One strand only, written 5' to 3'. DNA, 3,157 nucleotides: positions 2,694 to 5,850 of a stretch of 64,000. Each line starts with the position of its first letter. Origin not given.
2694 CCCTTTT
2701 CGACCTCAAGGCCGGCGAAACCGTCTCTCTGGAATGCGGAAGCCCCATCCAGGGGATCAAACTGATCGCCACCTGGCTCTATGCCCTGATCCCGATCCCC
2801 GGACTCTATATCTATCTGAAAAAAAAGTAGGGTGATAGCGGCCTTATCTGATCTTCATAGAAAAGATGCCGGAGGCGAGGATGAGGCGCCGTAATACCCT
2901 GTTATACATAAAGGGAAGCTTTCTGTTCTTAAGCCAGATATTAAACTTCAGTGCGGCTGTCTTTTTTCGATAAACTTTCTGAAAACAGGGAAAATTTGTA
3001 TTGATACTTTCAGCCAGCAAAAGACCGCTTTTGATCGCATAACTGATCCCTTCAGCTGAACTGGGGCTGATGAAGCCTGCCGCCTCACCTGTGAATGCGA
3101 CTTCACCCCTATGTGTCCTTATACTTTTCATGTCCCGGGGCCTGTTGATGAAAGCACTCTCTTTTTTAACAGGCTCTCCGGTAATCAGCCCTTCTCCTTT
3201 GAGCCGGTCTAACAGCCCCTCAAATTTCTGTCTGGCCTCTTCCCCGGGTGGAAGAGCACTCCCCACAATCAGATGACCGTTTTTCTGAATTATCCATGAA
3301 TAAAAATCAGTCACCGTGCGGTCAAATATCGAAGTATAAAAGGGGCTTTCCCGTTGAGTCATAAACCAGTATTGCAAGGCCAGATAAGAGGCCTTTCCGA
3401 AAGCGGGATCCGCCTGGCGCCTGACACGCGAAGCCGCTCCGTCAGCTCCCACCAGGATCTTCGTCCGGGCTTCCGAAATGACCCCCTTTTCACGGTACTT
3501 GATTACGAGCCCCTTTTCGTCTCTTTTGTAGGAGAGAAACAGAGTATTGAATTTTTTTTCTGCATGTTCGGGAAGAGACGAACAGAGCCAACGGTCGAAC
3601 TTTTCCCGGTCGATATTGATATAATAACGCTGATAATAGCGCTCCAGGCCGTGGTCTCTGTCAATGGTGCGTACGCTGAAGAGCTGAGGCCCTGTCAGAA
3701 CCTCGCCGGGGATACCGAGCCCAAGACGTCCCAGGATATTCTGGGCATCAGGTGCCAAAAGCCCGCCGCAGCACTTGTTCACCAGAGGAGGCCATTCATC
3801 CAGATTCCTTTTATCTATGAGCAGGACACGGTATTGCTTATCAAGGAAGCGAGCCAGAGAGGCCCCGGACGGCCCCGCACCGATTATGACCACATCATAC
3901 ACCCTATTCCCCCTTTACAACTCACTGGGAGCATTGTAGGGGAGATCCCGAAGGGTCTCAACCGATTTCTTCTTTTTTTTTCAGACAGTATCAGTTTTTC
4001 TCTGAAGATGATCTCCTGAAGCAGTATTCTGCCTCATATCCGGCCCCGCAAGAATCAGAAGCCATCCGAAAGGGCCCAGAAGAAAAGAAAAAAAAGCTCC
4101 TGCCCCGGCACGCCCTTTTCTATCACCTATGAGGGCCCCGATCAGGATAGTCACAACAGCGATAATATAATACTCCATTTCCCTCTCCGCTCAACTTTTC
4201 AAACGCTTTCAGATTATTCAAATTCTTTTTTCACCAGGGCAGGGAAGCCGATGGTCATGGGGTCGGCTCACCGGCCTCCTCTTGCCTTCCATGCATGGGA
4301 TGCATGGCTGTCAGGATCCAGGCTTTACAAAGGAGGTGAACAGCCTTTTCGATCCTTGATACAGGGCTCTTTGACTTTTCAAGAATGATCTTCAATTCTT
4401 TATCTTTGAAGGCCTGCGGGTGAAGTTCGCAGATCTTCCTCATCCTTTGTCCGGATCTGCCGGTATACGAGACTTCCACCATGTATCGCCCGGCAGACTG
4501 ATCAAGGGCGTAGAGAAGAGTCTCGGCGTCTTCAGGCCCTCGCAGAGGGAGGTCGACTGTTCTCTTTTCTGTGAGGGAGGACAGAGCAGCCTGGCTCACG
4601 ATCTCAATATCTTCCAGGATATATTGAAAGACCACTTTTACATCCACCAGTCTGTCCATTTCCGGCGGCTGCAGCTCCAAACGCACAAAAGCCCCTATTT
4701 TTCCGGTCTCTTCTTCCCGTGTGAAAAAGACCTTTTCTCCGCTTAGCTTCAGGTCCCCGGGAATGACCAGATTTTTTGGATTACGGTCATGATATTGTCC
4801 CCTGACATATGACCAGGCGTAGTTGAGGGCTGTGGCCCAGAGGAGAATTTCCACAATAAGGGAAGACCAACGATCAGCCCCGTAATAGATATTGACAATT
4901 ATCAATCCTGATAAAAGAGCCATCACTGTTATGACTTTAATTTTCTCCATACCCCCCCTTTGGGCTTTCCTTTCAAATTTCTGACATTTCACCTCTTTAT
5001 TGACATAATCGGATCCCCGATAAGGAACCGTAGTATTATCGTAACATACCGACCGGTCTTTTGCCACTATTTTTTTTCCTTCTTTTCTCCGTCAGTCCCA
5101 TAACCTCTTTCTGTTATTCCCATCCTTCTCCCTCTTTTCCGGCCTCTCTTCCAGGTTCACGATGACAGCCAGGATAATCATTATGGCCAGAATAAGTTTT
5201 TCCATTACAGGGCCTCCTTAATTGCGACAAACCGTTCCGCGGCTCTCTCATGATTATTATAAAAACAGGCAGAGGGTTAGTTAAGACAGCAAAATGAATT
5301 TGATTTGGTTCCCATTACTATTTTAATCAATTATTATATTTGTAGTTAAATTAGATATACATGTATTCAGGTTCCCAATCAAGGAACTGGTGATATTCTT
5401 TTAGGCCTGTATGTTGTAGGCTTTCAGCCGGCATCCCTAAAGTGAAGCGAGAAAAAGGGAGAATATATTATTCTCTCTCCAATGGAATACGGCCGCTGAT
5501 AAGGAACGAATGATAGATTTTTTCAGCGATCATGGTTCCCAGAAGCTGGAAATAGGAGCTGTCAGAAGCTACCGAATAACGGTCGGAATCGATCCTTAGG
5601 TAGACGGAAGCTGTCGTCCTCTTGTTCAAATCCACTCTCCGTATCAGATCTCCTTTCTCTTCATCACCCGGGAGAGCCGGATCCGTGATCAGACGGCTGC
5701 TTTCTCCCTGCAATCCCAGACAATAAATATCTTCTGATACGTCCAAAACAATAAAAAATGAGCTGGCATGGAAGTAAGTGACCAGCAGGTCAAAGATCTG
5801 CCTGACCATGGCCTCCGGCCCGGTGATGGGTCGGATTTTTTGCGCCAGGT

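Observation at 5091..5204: Unannotated 37-aa hydrophobic peptide with a perfect SD, resembling type I toxins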

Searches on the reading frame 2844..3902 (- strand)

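Call 9: search_protein_families(library=pfam, proteins=[window:2844-3902:-], max_evalue=0.01)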
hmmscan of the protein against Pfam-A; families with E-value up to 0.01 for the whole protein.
window:2844-3902:- (352 aa): 6 families
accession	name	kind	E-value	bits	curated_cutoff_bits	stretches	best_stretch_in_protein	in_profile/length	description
PF01494.25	FAD_binding_3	-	2.6e-14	53.7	22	1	2-217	2-215/349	FAD binding domain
PF01266.30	DAO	-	1.7e-06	28.3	27.9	1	3-32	1-31/353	FAD dependent oxidoreductase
PF13450.12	NAD_binding_8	-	1.5e-05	25.6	21.9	1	6-33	1-29/68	NAD(P)-binding Rossmann-like domain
PF07992.20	Pyr_redox_2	-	0.00014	21.9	26.1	1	2-47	1-48/291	Pyridine nucleotide-disulphide oxidoreductase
PF05834.18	Lycopene_cycl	-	0.0014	18.3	23.4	0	3-33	1-34/380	Lycopene cyclase protein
PF01946.23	Thi4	-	0.0059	16.3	26.2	1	3-31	19-49/235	Thi4 family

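Call 43: search_protein_families(library=ncbifam, proteins=[window:2844-3902:-], max_evalue=1)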
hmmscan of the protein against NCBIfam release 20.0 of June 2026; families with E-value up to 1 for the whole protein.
window:2844-3902:- (352 aa): 71 families (the best 25 are shown)
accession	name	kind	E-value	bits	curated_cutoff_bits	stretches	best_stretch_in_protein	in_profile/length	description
NF008519.0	PRK11445.1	equivalog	2.1e-115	385.7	303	1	1-350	3-350/355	FAD-binding protein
TIGR02032.1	GG-red-SF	subfamily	3e-37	128.9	158.8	1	2-299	1-296/297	geranylgeranyl reductase family protein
TIGR02023.1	BchP-ChlP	subfamily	2.9e-31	108.9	343.3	1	2-304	1-302/388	geranylgeranyl diphosphate reductase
TIGR02028.1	ChlP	equivalog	2.4e-16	59.5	505.3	1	4-342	3-346/398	geranylgeranyl reductase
NF041080.1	DGGGPL_reductase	equivalog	4e-10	39.2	580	1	2-164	2-163/447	digeranylgeranylglycerophospholipid reductase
TIGR01988.1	Ubi-OHases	subfamily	6.9e-09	35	224.65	1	3-166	1-173/387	ubiquinone biosynthesis hydroxylase, UbiH/UbiF/VisC/COQ6 family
NF049967.1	QhpG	equivalog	1.4e-08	34.1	240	1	4-304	1-290/423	flavin-dependent monooxygenase QhpG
NF005313.0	PRK06847.1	subfamily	3e-08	33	372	1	96-303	103-319/375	hypothetical protein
NF041160.1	DGGPL_Thplmales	equivalog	5e-08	32.3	780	2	2-33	4-36/396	digeranylgeranylglycerophospholipid reductase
NF005788.0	PRK07608.1-3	equivalog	2.1e-07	30.1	478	2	2-34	3-36/388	UbiH/UbiF family hydroxylase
NF005720.0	PRK07538.1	subfamily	3.5e-07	29.5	400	1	85-190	89-199/418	hypothetical protein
NF041385.1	Dggglyphlred_Halo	equivalog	4.6e-07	28.7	700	1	2-50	5-54/405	digeranylgeranylglycerophospholipid reductase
NF004829.0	PRK06183.1-3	subfamily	5.3e-07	28.7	390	2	1-32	8-40/520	bifunctional 3-(3-hydroxy-phenyl)propionate/3-hydroxycinnamic acid hydroxylase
NF045655.1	MkRedMenJ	equivalog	5.7e-07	28.8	700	2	3-63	6-62/406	menaquinone reductase MenJ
NF038171.1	maturase_LodB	equivalog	1.1e-06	28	400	1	3-36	1-36/361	lysine-epsilon-oxidase maturase LodB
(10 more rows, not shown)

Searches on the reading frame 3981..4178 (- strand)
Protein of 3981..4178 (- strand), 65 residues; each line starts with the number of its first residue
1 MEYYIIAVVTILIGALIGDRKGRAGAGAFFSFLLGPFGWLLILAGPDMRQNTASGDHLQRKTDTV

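Call 9: search_protein_families(library=pfam, proteins=[window:3981-4178:-], max_evalue=0.01)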
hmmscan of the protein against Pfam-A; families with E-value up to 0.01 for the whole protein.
window:3981-4178:- (65 aa): 0 families

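Call 43: search_protein_families(library=ncbifam, proteins=[window:3981-4178:-], max_evalue=1)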
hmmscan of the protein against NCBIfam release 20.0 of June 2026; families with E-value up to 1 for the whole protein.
window:3981-4178:- (65 aa): 1 family
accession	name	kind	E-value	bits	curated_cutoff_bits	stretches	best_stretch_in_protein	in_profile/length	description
TIGR03074.1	PQQ_membr_DH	subfamily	0.18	9.6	832.65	1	3-51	29-77/783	membrane-bound PQQ-dependent dehydrogenase, glucose/quinate/shikimate family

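Call 44: search_protein_families(library=padloc, proteins=[window:3981-4178:-], max_evalue=1)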
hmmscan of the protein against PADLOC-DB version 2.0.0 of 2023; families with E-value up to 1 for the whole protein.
window:3981-4178:- (65 aa): 0 families

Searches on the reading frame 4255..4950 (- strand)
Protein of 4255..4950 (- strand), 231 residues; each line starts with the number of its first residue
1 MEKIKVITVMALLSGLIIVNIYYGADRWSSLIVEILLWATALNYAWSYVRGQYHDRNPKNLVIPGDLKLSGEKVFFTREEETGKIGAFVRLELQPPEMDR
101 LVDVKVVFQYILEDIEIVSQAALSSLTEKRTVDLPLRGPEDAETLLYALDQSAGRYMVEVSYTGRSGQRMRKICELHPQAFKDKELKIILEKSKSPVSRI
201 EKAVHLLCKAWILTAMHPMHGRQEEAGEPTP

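Call 9: search_protein_families(library=pfam, proteins=[window:4255-4950:-], max_evalue=0.01)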
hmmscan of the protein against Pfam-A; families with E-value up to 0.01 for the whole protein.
window:4255-4950:- (231 aa): 0 families

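Call 10: find_encoding_contigs(protein=window:4255-4950:-, flank=10000, max_places=10)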
Protein window:4255-4950:- (231 aa): no gene with exactly this product is on record in the collection.

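Call 12: find_homologous_proteins(query=window:4255-4950:-, max_evalue=0.001)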
Query window:4255-4950:- (231 aa): 6 proteins with E <= 0.001 among 400 candidates.
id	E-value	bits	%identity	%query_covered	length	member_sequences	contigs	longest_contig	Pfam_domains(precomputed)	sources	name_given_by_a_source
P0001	2.1e-148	510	100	100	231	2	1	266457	-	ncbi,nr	ncbi:hypothetical protein JXR74_07315 [Candidatus Mcinerneyibacteriota bacterium]|nr:hypothetical pr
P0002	3.4e-127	440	87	100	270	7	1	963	-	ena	-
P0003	3.9e-124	430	87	99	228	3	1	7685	-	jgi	-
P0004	1.2e-122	425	86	100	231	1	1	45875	-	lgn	-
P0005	3.4e-82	293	59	100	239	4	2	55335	-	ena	-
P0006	9.1e-75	269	56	100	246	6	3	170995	-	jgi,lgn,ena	-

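Call 13: find_encoding_contigs(protein=P0004, flank=10000, max_places=4)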
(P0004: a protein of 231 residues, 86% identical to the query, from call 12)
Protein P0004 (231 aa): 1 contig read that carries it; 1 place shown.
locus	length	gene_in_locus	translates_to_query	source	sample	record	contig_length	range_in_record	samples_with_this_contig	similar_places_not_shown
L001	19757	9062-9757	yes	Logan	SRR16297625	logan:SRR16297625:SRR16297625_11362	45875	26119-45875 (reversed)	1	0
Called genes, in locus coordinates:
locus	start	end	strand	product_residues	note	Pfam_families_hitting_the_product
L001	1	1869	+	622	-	?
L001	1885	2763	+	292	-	-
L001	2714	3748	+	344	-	PF01244:Peptidase_M19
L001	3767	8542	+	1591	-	PF13424:TPR_12 (weak), PF17874:TPR_MalT, PF07719:TPR_2 (faint), PF13181:TPR_8 (faint), PF00990:GGDEF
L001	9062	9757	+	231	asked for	-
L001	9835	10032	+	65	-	-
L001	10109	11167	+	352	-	PF01266:DAO (faint), PF01494:FAD_binding_3, PF13450:NAD_binding_8 (faint)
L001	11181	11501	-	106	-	-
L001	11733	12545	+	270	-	PF04951:Peptidase_M55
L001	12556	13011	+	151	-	-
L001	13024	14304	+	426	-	PF00578:AhpC-TSA, PF08534:Redoxin, PF13905:Thioredoxin_8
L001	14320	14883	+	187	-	PF12796:Ank_2, PF13857:Ank_5, PF12796:Ank_2, PF13637:Ank_4 (weak), PF13857:Ank_5, PF00023:Ank, PF12796:Ank_2, PF13857:Ank_5, +1 more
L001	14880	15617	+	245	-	PF00881:Nitroreductase, PF14512:TM1586_NiRdase (faint)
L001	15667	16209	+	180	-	PF13302:Acetyltransf_3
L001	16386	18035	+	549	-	-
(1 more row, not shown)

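Call 14: find_encoding_contigs(protein=P0003, flank=10000, max_places=4)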
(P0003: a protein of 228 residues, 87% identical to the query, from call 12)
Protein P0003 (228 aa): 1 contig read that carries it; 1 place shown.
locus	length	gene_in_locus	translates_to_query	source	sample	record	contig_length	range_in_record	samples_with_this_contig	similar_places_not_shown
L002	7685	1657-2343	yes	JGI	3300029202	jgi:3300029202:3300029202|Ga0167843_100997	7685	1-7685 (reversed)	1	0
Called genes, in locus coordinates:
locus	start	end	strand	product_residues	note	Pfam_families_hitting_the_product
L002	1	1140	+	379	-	?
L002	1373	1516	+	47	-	-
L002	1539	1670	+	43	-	-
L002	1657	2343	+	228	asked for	-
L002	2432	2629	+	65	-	-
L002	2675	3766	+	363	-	PF01494:FAD_binding_3, PF01266:DAO (faint), PF13450:NAD_binding_8 (faint)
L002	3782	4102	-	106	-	-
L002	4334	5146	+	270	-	PF04951:Peptidase_M55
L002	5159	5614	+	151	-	-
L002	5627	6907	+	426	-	PF00578:AhpC-TSA, PF08534:Redoxin, PF13905:Thioredoxin_8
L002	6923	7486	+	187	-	PF13606:Ank_3 (faint), PF12796:Ank_2, PF13857:Ank_5, PF13637:Ank_4 (weak), PF13857:Ank_5, PF00023:Ank, PF12796:Ank_2, PF13857:Ank_5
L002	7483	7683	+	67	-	?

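Call 15: find_encoding_contigs(protein=P0005, flank=10000, max_places=4)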
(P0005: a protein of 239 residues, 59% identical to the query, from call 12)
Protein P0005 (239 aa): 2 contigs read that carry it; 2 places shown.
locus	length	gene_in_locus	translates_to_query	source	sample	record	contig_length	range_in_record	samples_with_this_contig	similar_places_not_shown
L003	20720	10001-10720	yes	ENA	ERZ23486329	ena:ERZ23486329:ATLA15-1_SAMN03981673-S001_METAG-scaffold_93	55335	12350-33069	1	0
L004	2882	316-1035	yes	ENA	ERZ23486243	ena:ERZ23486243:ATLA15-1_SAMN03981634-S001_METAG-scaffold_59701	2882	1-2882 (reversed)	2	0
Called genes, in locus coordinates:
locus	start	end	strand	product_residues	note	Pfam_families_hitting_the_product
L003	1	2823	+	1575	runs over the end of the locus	PF00515:TPR_1 (weak), PF07719:TPR_2 (weak), PF07721:TPR_4 (faint), PF13181:TPR_8 (faint), PF13374:TPR_10 (faint), PF13424:TPR_12, PF13432:TPR_16 (faint), PF00990:GGDEF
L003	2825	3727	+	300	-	-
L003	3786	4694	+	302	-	PF01244:Peptidase_M19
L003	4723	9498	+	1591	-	PF13424:TPR_12, PF00515:TPR_1 (weak), PF17874:TPR_MalT (weak), PF00990:GGDEF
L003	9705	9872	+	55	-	-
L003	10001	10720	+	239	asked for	-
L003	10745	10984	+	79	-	-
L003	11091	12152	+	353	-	PF01266:DAO (faint), PF01494:FAD_binding_3, PF13450:NAD_binding_8 (faint)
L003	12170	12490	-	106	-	-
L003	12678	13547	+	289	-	PF04951:Peptidase_M55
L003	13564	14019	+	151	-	-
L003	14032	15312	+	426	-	PF00578:AhpC-TSA, PF08534:Redoxin, PF13905:Thioredoxin_8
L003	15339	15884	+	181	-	-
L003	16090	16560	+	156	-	PF00583:Acetyltransf_1, PF13673:Acetyltransf_10, PF13508:Acetyltransf_7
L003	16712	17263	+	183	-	PF13302:Acetyltransf_3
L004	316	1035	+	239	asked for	-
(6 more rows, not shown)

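Call 16: find_encoding_contigs(protein=P0006, flank=10000, max_places=4)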
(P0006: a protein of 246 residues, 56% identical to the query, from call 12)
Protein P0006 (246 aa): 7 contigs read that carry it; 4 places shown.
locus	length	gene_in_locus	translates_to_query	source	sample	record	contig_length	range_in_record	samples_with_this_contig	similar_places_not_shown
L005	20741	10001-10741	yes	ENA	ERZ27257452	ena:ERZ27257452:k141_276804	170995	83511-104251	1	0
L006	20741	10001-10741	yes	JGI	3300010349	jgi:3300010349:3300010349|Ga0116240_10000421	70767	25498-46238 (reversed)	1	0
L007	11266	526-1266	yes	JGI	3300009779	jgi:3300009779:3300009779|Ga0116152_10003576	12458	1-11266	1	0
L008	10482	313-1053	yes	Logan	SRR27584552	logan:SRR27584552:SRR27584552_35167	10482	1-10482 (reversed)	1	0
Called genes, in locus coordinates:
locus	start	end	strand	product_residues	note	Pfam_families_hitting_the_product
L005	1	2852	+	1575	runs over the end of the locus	PF00515:TPR_1 (weak), PF07719:TPR_2 (weak), PF13374:TPR_10 (weak), PF13424:TPR_12, PF00990:GGDEF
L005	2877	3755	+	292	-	-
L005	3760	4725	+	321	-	PF01244:Peptidase_M19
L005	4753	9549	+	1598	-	PF00515:TPR_1 (weak), PF07719:TPR_2 (faint), PF13424:TPR_12, PF17874:TPR_MalT, PF13432:TPR_16 (faint), PF00990:GGDEF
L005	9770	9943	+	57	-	-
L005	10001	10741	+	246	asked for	-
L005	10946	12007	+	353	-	PF01266:DAO (faint), PF01494:FAD_binding_3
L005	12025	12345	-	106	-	-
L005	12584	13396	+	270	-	PF04951:Peptidase_M55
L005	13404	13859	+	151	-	-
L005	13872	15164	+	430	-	PF00578:AhpC-TSA, PF08534:Redoxin, PF13905:Thioredoxin_8 (faint)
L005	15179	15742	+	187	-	PF13606:Ank_3 (faint), PF13857:Ank_5, PF12796:Ank_2, PF13637:Ank_4, PF13857:Ank_5, PF00023:Ank, PF13857:Ank_5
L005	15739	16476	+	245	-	PF00881:Nitroreductase, PF14512:TM1586_NiRdase (faint)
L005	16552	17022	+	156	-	PF00583:Acetyltransf_1, PF13673:Acetyltransf_10, PF13508:Acetyltransf_7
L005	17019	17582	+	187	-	PF13302:Acetyltransf_3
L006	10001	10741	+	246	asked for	-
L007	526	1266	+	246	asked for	-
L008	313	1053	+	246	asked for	-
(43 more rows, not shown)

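Call 26: find_related_loci(query=A3, collection=genome_contigs, flank=3000)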
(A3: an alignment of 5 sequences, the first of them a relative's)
Query A3 (231 aa) in genome_contigs; peptide patterns used: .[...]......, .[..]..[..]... (x = any residue, [..] = any of these).
65 stretches matched a pattern; 2 encode a relative of the query (tblastn E <= 1e-3); 2 distinct loci.
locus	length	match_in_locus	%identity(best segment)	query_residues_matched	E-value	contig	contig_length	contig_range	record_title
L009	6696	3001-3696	56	1-231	8e-85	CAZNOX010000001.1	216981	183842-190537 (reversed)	MAG TPA_asm: uncultured bacterium isolate binchicken_co271_194 genome assembly, contig: NODE_30_length_216981_cov_15.544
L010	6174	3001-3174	39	165-231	3e-5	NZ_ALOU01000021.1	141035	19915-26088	Cupriavidus sp. BIS7 contig21, whole genome shotgun sequence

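Call 27: find_related_loci(query=A3, collection=metagenome_contigs, flank=3000)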
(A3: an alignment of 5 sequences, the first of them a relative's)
Query A3 (231 aa) in metagenome_contigs; peptide patterns used: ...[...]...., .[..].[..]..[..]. (x = any residue, [..] = any of these).
300 stretches matched a pattern; 6 encode a relative of the query (tblastn E <= 1e-3); 6 distinct loci.
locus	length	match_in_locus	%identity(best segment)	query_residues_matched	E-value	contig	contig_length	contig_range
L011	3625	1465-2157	90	1-231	1e-145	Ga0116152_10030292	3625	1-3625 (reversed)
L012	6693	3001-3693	89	1-231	6e-140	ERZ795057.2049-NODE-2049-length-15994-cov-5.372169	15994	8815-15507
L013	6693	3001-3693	86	1-231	3e-133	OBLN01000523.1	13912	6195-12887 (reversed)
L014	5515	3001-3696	59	1-231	4e-92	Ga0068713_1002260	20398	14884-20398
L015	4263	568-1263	56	1-231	2e-84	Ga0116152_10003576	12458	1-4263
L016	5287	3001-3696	56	1-231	2e-84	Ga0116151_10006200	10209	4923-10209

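Call 43: search_protein_families(library=ncbifam, proteins=[window:4255-4950:-], max_evalue=1)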
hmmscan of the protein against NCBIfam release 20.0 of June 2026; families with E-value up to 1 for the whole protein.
window:4255-4950:- (231 aa): 0 families

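Call 44: search_protein_families(library=padloc, proteins=[window:4255-4950:-], max_evalue=1)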
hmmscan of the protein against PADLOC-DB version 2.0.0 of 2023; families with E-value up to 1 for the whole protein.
window:4255-4950:- (231 aa): 0 families

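Call 55: predict_structure(alignment_id=A3)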
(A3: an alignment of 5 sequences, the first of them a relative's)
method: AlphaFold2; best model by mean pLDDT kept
length: 231 residues; sequences in the alignment: 5
mean_pLDDT: 51.6   pTM: 0.39
mean pLDDT of the five models: 51.6, 50.9, 38.6, 38.2, 38.0
residues with pLDDT >= 90: 0; 70-90: 41; 50-70: 52; < 50: 138
segments of 3 or more residues with pLDDT < 50: 1-71, 164-193, 196-201, 203-231
pLDDT, mean of each block of 10 residues (from residue 1): 37 44 40 43 37 30 36 70 78 62 59 67 66 79 75 60 47 45 45 48 48 37 33 35
secondary structure, 60 per line:
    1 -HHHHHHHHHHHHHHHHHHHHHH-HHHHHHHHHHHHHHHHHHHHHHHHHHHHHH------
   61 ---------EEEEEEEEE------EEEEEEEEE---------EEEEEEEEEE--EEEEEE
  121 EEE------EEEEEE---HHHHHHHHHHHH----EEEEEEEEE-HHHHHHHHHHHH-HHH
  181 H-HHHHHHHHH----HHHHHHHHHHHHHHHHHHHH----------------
elements in order: H2-23 H25-54 E70-78 E85-93 E103-112 E115-123 E130-135 H139-150 E155-163 H165-176 H178-181 H183-191 H196-215

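Call 65: find_homologous_proteins(query=A5, max_evalue=0.01)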
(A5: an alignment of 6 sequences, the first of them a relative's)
Query A5 (6 sequences) (231 aa, profile of the alignment): 7 proteins with E <= 0.01 among 8000 candidates.
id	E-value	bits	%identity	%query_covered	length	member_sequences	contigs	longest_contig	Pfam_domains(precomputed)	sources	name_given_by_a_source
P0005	6.9e-130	449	59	100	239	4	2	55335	-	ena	-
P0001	5.6e-129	446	100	100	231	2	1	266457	-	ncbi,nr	ncbi:hypothetical protein JXR74_07315 [Candidatus Mcinerneyibacteriota bacterium]|nr:hypothetical pr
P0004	2.2e-128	445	86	100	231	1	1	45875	-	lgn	-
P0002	1.7e-127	442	87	100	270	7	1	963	-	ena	-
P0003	4.6e-127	440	87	99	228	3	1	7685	-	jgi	-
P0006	1.1e-124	432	56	100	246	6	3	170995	-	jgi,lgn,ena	-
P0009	1.3e-55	206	51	51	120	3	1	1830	-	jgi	-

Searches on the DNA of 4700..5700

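Call 4: search_rna_families(source=window, start=4700, end=5700, threshold=evalue, max_evalue=10)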
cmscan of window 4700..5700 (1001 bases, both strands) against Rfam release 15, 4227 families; matches with E-value up to 10: 6.
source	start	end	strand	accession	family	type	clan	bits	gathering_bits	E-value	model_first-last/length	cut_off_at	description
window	4946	5007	-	RF00063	SscA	Gene;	-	17.8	60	5.1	1-96/96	no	SscA RNA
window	5440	5521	+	RF01234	SNORA47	Gene; snRNA; snoRNA; HACA-box;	-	14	45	4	1-138/138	no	Small nucleolar RNA SNORA47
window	4756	4870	+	RF01881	Xist_exon4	Gene; lncRNA;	-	13.3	100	3.7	1-126/126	no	X-chromosome inactivation gene exon 4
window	5556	5694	-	RF02272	Vax2os1_3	Gene; lncRNA;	-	13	50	4.8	67-199/199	no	Vax2os1 conserved region 3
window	5642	5667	-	RF01133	sR3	Gene; snRNA; snoRNA; CD-box;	-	12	41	2.7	31-55/55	no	Small nucleolar RNA sR3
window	5651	5668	-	RF01128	sR43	Gene; snRNA; snoRNA; CD-box;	-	11.3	45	5.8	1-56/56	no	Small nucleolar RNA sR42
